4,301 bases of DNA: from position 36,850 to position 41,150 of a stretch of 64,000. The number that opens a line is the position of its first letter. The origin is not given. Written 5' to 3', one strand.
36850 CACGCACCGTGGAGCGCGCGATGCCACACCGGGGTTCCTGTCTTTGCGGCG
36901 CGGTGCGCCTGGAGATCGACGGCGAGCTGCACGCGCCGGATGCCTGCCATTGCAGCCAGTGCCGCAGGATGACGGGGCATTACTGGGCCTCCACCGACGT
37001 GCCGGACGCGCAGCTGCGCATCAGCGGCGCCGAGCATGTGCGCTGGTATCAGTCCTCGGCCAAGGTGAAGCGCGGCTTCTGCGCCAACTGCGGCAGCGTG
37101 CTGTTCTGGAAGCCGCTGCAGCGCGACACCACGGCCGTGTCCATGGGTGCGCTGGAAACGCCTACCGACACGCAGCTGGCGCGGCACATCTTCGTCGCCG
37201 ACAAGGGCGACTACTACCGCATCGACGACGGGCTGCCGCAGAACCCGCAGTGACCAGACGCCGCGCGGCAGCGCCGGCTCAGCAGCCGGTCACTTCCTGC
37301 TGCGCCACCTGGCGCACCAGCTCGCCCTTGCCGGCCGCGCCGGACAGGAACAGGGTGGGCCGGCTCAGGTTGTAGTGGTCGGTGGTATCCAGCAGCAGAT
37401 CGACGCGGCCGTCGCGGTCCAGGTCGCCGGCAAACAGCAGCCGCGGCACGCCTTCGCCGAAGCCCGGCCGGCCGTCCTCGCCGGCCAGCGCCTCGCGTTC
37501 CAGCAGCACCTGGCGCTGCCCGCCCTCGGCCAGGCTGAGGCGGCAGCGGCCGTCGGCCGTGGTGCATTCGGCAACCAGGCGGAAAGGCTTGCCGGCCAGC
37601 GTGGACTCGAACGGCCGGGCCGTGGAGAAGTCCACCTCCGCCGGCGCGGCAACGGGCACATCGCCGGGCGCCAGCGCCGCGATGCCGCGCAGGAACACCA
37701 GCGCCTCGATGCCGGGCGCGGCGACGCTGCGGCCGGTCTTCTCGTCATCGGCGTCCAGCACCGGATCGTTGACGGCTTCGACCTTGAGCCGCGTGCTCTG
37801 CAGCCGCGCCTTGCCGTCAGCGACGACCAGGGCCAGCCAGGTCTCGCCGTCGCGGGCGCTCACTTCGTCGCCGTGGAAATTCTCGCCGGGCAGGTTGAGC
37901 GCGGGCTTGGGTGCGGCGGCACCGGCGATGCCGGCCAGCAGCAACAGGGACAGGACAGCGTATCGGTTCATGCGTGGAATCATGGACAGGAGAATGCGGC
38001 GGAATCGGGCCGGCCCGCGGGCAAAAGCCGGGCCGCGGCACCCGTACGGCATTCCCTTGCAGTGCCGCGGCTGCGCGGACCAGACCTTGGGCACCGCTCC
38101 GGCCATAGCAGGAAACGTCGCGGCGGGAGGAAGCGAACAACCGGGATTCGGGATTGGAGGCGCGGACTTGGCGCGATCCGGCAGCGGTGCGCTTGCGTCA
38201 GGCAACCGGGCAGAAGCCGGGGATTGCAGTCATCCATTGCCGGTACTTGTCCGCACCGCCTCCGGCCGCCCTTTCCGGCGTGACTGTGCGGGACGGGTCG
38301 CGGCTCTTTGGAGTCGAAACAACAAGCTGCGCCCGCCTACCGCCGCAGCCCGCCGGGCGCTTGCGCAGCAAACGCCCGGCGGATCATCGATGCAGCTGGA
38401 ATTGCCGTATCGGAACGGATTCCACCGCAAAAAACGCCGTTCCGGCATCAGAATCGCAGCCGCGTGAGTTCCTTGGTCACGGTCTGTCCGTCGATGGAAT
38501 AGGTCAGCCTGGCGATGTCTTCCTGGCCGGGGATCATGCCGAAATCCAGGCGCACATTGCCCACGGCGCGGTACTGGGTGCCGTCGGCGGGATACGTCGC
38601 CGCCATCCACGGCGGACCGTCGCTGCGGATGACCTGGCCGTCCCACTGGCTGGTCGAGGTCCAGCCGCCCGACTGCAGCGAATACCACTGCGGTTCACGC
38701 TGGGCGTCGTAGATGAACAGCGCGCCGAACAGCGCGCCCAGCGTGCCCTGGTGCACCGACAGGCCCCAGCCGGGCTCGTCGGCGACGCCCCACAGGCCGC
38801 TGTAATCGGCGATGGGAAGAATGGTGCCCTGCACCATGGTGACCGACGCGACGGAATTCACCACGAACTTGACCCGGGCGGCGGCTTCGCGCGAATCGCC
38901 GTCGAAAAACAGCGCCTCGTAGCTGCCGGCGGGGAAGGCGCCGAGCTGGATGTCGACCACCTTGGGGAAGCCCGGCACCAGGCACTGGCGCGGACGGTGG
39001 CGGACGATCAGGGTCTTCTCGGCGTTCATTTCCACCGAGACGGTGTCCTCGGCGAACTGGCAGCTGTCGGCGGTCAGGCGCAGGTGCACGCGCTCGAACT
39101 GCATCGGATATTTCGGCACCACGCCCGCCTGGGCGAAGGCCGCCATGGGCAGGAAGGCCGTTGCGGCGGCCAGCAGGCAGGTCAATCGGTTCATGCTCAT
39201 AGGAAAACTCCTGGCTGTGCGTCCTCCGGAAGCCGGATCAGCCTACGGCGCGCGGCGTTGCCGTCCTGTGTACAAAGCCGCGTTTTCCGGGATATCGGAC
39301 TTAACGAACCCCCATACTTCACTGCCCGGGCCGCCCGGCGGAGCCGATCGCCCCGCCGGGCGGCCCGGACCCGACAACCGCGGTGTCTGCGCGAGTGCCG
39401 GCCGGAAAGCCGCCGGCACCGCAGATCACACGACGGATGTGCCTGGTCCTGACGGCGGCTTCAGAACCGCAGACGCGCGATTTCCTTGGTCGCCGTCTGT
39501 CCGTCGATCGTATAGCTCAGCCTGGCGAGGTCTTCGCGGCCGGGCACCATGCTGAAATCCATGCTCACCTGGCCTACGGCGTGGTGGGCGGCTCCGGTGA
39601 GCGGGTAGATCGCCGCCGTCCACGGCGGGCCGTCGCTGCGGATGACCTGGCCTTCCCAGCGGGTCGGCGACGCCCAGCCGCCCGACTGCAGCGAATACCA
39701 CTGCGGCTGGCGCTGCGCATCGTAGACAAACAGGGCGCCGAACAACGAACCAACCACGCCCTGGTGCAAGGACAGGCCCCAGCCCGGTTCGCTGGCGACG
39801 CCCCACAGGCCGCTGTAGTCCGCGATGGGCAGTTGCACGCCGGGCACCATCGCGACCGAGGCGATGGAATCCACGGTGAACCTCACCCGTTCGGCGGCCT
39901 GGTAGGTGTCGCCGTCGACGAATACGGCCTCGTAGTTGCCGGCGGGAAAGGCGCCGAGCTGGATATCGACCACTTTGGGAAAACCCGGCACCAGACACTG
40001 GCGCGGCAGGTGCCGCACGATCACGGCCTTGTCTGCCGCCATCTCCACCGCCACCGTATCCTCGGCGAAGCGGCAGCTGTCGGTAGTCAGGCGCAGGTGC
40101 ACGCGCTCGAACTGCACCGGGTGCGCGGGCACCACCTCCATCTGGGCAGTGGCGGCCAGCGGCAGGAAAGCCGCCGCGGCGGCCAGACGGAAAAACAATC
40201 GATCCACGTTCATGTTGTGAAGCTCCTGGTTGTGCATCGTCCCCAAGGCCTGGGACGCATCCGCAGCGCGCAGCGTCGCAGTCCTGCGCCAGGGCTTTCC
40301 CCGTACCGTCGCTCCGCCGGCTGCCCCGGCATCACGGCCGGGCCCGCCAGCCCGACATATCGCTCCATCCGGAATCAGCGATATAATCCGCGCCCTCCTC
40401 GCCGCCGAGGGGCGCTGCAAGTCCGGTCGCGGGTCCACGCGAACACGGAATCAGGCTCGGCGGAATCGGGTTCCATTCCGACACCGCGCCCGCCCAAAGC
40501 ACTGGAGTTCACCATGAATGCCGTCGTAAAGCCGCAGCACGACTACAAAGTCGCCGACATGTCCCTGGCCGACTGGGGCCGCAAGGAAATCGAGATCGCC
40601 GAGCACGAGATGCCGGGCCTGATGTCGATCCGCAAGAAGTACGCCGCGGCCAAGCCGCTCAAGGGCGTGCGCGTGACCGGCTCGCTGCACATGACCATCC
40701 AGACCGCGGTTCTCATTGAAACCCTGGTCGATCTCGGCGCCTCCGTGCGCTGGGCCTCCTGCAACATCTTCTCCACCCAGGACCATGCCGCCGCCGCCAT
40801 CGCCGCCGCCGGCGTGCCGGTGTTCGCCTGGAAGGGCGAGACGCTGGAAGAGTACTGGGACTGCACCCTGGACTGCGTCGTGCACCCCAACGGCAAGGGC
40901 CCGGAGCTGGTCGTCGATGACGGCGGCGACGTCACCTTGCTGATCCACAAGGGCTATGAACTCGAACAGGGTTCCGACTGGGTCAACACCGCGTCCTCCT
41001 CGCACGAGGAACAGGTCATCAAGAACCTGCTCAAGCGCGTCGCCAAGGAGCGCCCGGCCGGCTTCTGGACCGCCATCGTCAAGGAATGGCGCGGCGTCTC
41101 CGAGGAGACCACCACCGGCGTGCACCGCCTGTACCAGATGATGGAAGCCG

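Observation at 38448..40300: Recent tandem duplication of a secreted 250-aa protein of unknown function, including its RBS and leader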

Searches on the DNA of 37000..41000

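Call 48: search_rna_families(source=window, start=37000, end=41000, threshold=evalue, max_evalue=1)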
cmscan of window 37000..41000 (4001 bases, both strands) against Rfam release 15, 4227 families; matches with E-value up to 1: 4.
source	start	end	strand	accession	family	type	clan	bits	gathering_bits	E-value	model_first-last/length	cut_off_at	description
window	40401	40498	+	RF01057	SAH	Cis-reg; riboswitch;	-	42.2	37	1.2e-05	1-78/78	no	SAH (S-adenosyl-L-homocysteine) riboswitch aptamer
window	37890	37958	-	RF01841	veev_FSE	Cis-reg; frameshift_element;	-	24.9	55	0.12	1-71/71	no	venezuelan equine encephalitis virus ribosomal frameshift element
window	38031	38104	-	RF02163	sR-tMet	Gene; snRNA; snoRNA; CD-box;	-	23.2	50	0.61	1-72/72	no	Small nucleolar RNA sR-tMet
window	37868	37952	+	RF01383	GRIK4_3p_UTR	Gene;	-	20.2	38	0.92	1-94/94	no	GRIK4 3 prime UTR element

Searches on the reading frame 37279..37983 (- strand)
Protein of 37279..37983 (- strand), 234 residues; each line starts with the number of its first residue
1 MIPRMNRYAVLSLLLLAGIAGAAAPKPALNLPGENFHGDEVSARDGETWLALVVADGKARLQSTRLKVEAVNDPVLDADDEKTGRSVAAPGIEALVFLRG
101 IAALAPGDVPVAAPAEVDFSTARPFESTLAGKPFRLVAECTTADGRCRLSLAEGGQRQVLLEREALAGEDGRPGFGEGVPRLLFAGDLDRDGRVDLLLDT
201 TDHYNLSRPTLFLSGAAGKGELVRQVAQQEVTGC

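Call 69: search_protein_families(library=padloc, proteins=[window:37279-37983:-], max_evalue=1)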
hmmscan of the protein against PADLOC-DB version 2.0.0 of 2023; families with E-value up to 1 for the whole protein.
window:37279-37983:- (234 aa): 0 families

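Call 70: search_protein_families(library=phrogs, proteins=[window:37279-37983:-], max_evalue=1)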
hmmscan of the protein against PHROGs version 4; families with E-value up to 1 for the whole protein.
window:37279-37983:- (234 aa): 0 families

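Call 71: search_solved_structures(query=window:37279-37983:-, max_evalue=1)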
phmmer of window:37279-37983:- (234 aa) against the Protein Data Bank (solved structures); distinct sequences matched with E-value up to 1: 2.
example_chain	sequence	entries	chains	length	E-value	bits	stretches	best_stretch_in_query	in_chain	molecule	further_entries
5go5_A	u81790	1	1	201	0.6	12.9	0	36-85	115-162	sortase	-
5go6_A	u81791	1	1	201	0.63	12.8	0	36-75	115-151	Putative secreted protein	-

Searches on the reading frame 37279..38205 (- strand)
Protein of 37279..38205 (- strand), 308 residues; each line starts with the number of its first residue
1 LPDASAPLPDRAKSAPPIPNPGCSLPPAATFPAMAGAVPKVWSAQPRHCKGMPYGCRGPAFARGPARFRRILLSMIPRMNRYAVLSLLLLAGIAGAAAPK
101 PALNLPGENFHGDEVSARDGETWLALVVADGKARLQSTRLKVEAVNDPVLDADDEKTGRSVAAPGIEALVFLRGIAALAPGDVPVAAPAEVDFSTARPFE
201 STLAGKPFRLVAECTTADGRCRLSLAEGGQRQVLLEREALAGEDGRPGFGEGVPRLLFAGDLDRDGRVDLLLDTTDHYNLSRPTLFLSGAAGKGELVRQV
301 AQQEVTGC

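Call 5: search_protein_families(library=pfam, proteins=[window:37279-38205:-], max_evalue=1)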
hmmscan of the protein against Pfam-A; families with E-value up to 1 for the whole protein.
window:37279-38205:- (308 aa): 1 family
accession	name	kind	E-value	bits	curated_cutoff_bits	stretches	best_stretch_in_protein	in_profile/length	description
PF13517.12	FG-GAP_3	-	0.099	13.7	26.9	1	257-271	46-60/61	FG-GAP-like repeat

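Call 6: search_protein_families(library=ncbifam, proteins=[window:37279-38205:-], max_evalue=1)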
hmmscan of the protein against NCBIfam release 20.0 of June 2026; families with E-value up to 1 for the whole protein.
window:37279-38205:- (308 aa): 0 families
